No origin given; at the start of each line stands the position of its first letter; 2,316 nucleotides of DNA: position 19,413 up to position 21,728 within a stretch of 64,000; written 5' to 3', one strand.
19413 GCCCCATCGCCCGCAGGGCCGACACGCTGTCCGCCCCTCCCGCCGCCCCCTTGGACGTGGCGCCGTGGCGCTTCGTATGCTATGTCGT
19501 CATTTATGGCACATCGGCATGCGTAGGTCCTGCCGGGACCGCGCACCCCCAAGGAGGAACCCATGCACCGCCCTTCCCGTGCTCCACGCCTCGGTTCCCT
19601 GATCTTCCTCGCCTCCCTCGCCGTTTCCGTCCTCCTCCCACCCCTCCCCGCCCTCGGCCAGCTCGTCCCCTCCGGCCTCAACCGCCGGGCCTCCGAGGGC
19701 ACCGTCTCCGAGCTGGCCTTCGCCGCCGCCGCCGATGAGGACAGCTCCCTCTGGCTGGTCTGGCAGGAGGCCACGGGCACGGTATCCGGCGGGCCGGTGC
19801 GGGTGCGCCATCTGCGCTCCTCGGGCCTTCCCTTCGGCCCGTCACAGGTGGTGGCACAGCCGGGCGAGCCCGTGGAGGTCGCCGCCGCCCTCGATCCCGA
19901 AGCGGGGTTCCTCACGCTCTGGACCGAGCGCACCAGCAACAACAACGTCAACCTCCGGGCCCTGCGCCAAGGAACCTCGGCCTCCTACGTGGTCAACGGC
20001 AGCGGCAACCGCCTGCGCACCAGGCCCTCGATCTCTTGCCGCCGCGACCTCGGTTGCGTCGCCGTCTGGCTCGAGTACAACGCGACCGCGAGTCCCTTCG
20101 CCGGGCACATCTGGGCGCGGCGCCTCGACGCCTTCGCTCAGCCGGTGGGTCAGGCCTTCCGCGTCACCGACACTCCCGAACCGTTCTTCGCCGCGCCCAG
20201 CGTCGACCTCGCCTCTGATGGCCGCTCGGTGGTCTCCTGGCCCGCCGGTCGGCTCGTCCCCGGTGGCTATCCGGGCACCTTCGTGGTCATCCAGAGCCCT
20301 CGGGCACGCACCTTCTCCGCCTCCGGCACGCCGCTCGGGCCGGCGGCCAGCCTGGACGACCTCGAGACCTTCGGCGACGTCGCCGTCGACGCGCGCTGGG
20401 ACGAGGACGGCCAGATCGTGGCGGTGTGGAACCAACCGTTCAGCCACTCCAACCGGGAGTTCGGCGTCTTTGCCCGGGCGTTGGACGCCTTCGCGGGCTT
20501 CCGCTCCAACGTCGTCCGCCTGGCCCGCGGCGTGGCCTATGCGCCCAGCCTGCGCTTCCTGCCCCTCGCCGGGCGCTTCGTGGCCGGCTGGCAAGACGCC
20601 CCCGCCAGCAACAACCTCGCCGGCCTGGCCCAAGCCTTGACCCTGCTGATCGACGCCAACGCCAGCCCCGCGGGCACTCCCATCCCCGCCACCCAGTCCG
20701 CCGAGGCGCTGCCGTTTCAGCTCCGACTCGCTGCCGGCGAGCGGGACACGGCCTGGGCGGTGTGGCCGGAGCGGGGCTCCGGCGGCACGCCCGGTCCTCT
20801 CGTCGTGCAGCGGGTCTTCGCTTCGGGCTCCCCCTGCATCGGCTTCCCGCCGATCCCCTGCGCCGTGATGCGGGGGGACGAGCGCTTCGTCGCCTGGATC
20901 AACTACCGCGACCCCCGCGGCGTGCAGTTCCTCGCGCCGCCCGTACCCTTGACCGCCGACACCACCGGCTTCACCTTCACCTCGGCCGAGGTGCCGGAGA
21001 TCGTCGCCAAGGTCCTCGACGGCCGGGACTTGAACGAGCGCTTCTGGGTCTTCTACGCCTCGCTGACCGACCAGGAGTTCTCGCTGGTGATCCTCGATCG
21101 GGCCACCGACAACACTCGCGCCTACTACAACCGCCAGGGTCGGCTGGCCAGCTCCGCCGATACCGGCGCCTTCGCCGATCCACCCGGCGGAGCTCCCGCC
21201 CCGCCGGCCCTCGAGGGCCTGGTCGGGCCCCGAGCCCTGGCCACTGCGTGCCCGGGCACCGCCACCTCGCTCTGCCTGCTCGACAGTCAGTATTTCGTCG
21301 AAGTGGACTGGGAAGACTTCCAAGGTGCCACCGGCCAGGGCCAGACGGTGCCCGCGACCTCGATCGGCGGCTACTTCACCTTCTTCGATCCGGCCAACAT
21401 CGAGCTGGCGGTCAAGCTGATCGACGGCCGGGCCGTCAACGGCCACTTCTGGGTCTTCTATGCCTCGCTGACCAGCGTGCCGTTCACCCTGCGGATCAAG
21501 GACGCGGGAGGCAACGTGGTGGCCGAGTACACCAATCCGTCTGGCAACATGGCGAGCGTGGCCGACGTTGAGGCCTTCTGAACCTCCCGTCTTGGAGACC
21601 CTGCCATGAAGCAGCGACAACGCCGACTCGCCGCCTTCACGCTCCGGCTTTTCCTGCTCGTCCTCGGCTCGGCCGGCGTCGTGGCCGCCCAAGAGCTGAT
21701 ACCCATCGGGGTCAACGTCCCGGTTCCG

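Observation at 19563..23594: Tandem secreted paralogs, each ending in two copies of an unassigned ~100-aa domain; terminal 56 aa identical despite synonymous divergence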

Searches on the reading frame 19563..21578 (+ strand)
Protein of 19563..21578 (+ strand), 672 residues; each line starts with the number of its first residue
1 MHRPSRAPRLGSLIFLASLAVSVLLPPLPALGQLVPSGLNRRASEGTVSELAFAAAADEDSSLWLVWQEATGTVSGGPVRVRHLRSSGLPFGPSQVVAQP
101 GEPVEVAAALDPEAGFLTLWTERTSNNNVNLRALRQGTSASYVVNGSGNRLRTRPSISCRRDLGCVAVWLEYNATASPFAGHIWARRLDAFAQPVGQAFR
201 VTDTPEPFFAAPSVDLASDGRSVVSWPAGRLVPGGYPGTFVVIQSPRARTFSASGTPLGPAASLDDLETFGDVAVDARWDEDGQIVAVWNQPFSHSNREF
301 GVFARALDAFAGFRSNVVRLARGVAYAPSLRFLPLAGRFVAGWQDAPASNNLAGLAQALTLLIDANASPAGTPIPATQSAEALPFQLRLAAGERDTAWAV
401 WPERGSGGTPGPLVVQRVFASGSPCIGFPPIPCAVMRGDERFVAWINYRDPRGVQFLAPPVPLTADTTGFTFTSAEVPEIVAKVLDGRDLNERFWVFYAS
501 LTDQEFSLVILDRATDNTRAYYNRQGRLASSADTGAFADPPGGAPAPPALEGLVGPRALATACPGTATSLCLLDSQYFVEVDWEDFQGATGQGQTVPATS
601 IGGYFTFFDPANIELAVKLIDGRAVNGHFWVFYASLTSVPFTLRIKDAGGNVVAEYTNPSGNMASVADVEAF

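Call 4: search_protein_families(library=pfam, proteins=[window:19563-21578:+], max_evalue=1)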
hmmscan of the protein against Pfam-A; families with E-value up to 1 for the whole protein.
window:19563-21578:+ (672 aa): 0 families
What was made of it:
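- On SLH anchoring domain: There is no hit in A or B (call 4).
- On Sialidase / BNR propellers: No BNR or BNR_2 hit in A or B (call 4).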

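Call 5: search_protein_families(library=ncbifam, proteins=[window:19563-21578:+], max_evalue=1)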
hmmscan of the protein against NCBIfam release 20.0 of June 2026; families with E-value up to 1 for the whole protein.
window:19563-21578:+ (672 aa): 0 families
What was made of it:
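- On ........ repeat proteins (TIGR04534): A and B have no hit (call 5).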

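Call 6: search_solved_structures(query=window:19563-21578:+, max_evalue=1)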
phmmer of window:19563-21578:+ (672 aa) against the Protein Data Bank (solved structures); distinct sequences matched with E-value up to 1: 3.
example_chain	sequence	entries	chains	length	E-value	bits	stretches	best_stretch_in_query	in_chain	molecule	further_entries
30af_L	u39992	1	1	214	0.02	16.7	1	499-588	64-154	aeFab98 light chain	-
7o9s_L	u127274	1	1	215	0.078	14.7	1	499-588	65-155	Fab nnHTN-Gn2 Light chain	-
5v6l_L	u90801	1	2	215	0.079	14.7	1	499-588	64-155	Light chain of Fab fragment of rabbit anti-HIV1 gp120 V3 mAb 10A37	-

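Call 26: find_homologous_proteins(query=window:19563-21578:+, max_evalue=0.001)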
Query window:19563-21578:+ (672 aa): 6 proteins with E <= 0.001 among 8000 candidates.
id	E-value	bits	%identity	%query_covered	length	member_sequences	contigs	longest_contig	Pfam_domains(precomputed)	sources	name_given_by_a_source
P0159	0.0e+0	1514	100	100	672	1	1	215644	-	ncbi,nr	ncbi:MAG TPA: hypothetical protein VF017_16015 [Thermoanaerobaculia bacterium]|nr:hypothetical prote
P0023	0.0e+0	1261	83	100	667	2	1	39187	-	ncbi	-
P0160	5.9e-139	483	44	98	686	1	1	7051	-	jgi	jgi:hypothetical protein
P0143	3.4e-134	467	42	99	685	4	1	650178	-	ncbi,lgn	ncbi:MAG: hypothetical protein U0002_07355 [Thermoanaerobaculia bacterium]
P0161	1.1e-62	231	45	35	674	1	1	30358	-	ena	-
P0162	1.5e-21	95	47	17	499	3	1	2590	-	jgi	jgi:hypothetical protein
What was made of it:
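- The source is a metagenome-assembled genome (call 26).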

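Call 40: find_homologous_proteins(query=A4, max_evalue=0.00001)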
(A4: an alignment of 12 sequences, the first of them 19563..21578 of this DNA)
Query A4 (12 sequences) (672 aa, profile of the alignment): 19 proteins with E <= 0.00001 among 8000 candidates.
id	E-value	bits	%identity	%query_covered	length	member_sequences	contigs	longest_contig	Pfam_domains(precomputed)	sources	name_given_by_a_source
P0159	1.1e-255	869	100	100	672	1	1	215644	-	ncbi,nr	ncbi:MAG TPA: hypothetical protein VF017_16015 [Thermoanaerobaculia bacterium]|nr:hypothetical prote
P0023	2.3e-253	861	83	100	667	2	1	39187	-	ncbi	-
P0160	7.0e-245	833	44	98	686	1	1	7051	-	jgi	jgi:hypothetical protein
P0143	1.1e-242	826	42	99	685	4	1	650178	-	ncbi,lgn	ncbi:MAG: hypothetical protein U0002_07355 [Thermoanaerobaculia bacterium]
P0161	6.6e-196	671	45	35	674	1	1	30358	-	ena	-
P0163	1.0e-109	386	41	36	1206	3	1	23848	PF19410.6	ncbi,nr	ncbi:MAG TPA: ELWxxDGT repeat protein [Thermoanaerobaculia bacterium]|nr:ELWxxDGT repeat protein [Th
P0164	6.2e-106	374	44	32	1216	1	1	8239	PF19410.6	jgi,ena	-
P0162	2.8e-94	335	47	17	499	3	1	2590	-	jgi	jgi:hypothetical protein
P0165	3.3e-50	190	28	33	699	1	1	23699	-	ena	-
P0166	2.7e-48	183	30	31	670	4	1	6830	PF00395.26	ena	-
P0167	1.8e-39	154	28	19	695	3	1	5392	-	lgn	-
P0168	5.7e-28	116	34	6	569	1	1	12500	PF03160.21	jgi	jgi:hypothetical protein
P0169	3.6e-25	107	25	26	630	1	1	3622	-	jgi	jgi:hypothetical protein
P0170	1.0e-19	89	31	19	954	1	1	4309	PF25852.1,PF14870.13,PF02012.27,PF15902.13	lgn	-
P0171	9.4e-18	82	32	11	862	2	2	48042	-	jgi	jgi:hypothetical protein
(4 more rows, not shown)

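Call 41: search_protein_families(library=pfam, proteins=[P0163, P0164, P0166, P0165, P0168], max_evalue=0.1)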
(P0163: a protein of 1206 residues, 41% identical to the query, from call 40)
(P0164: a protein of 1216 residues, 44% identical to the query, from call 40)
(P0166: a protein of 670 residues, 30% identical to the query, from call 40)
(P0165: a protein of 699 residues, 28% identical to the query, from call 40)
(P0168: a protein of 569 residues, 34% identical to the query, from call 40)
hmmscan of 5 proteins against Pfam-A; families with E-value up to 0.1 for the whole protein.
P0163 (1206 aa): 1 family
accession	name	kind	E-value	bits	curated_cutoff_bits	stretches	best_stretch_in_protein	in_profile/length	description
PF19410.4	DUF5980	-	0.0083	17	27.1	0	211-227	74-90/97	Family of unknown function (DUF5980)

P0164 (1216 aa): 2 families
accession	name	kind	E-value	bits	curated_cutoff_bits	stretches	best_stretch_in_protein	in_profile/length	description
PF19410.4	DUF5980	-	0.00075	20.3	27.1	0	755-776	68-89/97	Family of unknown function (DUF5980)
PF16686.11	POT1PC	-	0.097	13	27.2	0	755-772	22-39/155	ssDNA-binding domain of telomere protection protein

P0166 (670 aa): 1 family
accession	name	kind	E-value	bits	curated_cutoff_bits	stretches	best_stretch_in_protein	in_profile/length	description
PF00395.25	SLH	-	1.5e-20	73.3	20.8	2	551-593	2-44/44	S-layer homology domain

P0165 (699 aa): 1 family
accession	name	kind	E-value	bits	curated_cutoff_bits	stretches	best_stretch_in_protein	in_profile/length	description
PF23759.1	GBD_T9SS_assoc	-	0.06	14.1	27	1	23-110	2-83/116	Galactose binding domain-like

P0168 (569 aa): 1 family
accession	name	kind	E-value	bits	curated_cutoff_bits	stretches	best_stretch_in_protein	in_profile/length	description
PF03160.20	Calx-beta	-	4.7e-33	114.2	27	2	361-441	20-101/119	Calx-beta domain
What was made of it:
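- On SLH anchoring domain: SLH is present instead of the didomain in P0166 (call 41).
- Tried and rejected: PF19410 (DUF5980), precomputed on two carriers, is a sub-threshold hit inside the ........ region and unrelated to the domain (call 41).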

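Call 53: predict_structure(alignment_id=A5)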
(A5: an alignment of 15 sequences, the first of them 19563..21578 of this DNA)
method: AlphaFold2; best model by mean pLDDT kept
length: 672 residues; sequences in the alignment: 15
mean_pLDDT: 72.9   pTM: 0.61
mean pLDDT of the five models: 72.9, 72.3, 71.8, 70.6, 69.8
residues with pLDDT >= 90: 130; 70-90: 303; 50-70: 158; < 50: 81
segments of 3 or more residues with pLDDT < 50: 1-9, 25-38, 351-353, 420-438, 471-476, 541-562, 601-603, 608-611
pLDDT, mean of each block of 10 residues (from residue 1): 41 60 44 36 82 85 88 75 81 81 76 83 77 80 67 82 92 77 92 90 84 94 94 80 90 94 85 91 94 67 95 94 85 86 74 65 89 69 81 80 79 79 35 40 68 57 63 53 71 76 71 67 71 68 33 32 50 64 75 62 48 63 68 75 79 82 76 70
secondary structure, 60 per line:
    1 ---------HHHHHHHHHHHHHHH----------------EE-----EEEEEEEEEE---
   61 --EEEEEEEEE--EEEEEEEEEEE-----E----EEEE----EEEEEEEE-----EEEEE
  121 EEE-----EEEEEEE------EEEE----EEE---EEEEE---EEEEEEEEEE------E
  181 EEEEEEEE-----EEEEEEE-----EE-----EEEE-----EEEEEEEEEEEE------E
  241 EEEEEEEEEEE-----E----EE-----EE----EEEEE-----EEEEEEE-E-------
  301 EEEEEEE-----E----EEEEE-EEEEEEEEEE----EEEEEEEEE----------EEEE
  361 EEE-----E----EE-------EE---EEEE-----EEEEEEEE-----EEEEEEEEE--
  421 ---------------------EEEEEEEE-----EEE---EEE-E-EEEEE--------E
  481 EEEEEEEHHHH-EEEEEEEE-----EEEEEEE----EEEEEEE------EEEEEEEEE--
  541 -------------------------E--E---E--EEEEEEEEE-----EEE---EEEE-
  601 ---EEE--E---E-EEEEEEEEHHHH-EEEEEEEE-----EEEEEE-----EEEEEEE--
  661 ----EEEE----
elements in order (helices of 4 or more, strands of 3 or more residues): H10-24 E48-57 E63-71 E74-84 E95-98 E103-110 E116-123 E129-135 E142-145 E150-152 E156-160 E164-173 E180-188 E194-200 E213-216 E222-233 E240-251 E275-279 E285-291 E301-307 E318-322 E324-333 E338-346 E357-363 E388-391 E397-404 E410-418 E442-449 E455-457 E461-463 E467-471 E480-487 H488-491 E493-500 E506-512 E517-523 E530-538 E576-584 E590-592 E596-599 E604-606 E615-622 H623-626 E628-635 E641-646 E652-658 E665-668
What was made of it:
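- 19563..19658 (+): Predicted Sec signal peptide of A (aa 1-32, ...PALG|QLV). The model has a helix at 10-24 followed by low pLDDT (call 53).
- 19680..20822 (+): A: N-terminal repeat array (aa ~40-420), predicted ~7-bladed beta-propeller. AF2 pLDDT is mostly 75-95, with ~27 strands (call 53).
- On Beta-propeller fold (N-terminal region): The AF2 model has ~27 strands and pLDDT mostly 75-95 (call 53).
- Checked: Both start with Sec-type signal peptides, judged by eye and from the helix at residues 10-24 followed by a disordered stretch in the model of call 53; no signal-peptide predictor was available.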

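Call 55: fold_search(model_id=the predicted structure, library=pdb)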
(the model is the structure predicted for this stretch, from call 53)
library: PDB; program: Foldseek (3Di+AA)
matches with E <= 10: 909; with E <= 0.001: 283
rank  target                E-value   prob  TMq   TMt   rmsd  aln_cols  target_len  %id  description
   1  3h6j                  3.1e-09  1.00  0.33  0.47  15.4       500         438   14  Crystal structure of a putative neuraminidase from Pseudomonas aeruginosa (released 2009-05-12)
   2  9bfp_A                1.6e-08  1.00  0.17  0.12  23.4       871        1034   10  Cryo-EM structure of Sevenless extracellular domain (monomer) (released 2025-01-29)
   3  2w38                  1.8e-08  1.00  0.31  0.46  12.3       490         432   13  Crystal structure of the pseudaminidase from Pseudomonas aeruginosa (released 2008-12-23)
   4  7fh7                  9.6e-08  1.00  0.40  0.41   7.5       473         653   11  Friedel-Crafts alkylation enzyme CylK mutant Y37F (released 2022-02-16)
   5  5ho2                  1.1e-07  1.00  0.27  0.24  27.6       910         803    9  Crystal structure of AbnA (open conformation), a GH43 extracellular arabinanase from Geobacillus stearothermophilus (released 2017-02-01)
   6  9n73_LH               1.7e-07  1.00  0.20  0.18  21.8       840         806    8  SSU processome maturation and disassembly, State G (released 2025-10-29)
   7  8uws_A                3.1e-07  1.00  0.24  0.28  22.1       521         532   11  Cryo-EM structure of an Enterobacter GH43 Beta-Xylosidase: EcXyl43 (released 2024-05-15)
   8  8uws_D                3.5e-07  1.00  0.24  0.29  24.0       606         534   11  Cryo-EM structure of an Enterobacter GH43 Beta-Xylosidase: EcXyl43 (released 2024-05-15)
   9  3a71                  4.4e-07  1.00  0.32  0.54   6.9       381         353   12  High resolution structure of Penicillium chrysogenum alpha-L-arabinanase (released 2010-09-15)
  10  2w5n                  4.6e-07  1.00  0.32  0.53   7.2       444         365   10  Native structure of the GH93 alpha-L-arabinofuranosidase of Fusarium graminearum (released 2009-03-03)
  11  3zwl_D                4.9e-07  1.00  0.32  0.55   9.3       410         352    8  Structure of eukaryotic translation initiation factor eIF3i complex with eIF3b C-terminus (655-700) (released 2011-10-05)
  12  3c2u_B                4.9e-07  1.00  0.24  0.28  24.4       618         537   10  Structure of the two subsite D-xylosidase from Selenomonas ruminantium in complex with 1,3-bis[tris(hydroxymethyl)meth (released 2008-04-22)
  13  2ydt                  5.6e-07  1.00  0.31  0.52   7.1       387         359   11  STRUCTURE OF THE ALPHA-L-ARABINOFURANOSIDASE ARB93A from FUSARIUM Graminearum in complexe with an iminosugar inhibitor (released 2011-07-13)
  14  2ydp_A                6.7e-07  1.00  0.31  0.51   7.3       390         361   12  Structure of the E242A mutant of the alpha-l-arabinofuranosidase arb93a from fusarium graminearum in complex with an i (released 2011-07-13)
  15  7k1r_D                7.0e-07  1.00  0.25  0.30  23.7       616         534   10  X-ray Structure of an Enterobacter GH43 Beta-Xylosidase: EcXyl43 F507A mutant (released 2021-11-10)
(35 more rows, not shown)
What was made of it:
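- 19680..20822 (+): Foldseek matches propellers (3h6j E 3e-9, GH93, PLL/PHL lectins, WD40; call 55)
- On Beta-propeller fold (N-terminal region): Foldseek gives probability 1.0 and E 3e-9 to 5e-6 against 6-7-bladed propellers (call 55).
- Closest known: Seven-bladed beta-propeller lectins and glycosidases. Same: The predicted fold of the N-terminal 380 aa (Foldseek E 3e-9 to 1e-6, call 55).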

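Call 67: find_encoding_contigs(protein=P0160, flank=6000, max_places=2)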
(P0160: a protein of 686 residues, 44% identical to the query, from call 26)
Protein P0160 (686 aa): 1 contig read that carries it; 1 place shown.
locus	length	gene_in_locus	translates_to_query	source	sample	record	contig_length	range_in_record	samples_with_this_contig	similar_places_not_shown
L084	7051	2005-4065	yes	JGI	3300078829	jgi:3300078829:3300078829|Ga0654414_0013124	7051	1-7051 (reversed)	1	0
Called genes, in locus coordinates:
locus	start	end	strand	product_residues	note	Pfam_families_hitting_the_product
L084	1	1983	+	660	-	?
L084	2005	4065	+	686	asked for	-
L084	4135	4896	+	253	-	PF00990:GGDEF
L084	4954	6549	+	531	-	PF00069:Pkinase, PF07714:PK_Tyr_Ser-Thr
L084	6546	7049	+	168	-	?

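Call 68: find_encoding_contigs(protein=P0161, flank=6000, max_places=2)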
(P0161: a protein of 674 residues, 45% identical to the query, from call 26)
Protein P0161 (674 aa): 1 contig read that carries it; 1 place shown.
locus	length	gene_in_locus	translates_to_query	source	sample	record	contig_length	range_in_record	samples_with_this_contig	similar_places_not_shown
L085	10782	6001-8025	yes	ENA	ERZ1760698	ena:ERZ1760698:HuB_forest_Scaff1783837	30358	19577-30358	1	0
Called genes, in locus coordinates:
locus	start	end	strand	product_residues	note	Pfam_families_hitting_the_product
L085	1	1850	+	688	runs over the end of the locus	-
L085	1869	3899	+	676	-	-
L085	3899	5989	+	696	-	-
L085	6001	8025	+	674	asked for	-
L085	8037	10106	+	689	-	-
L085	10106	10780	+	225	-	?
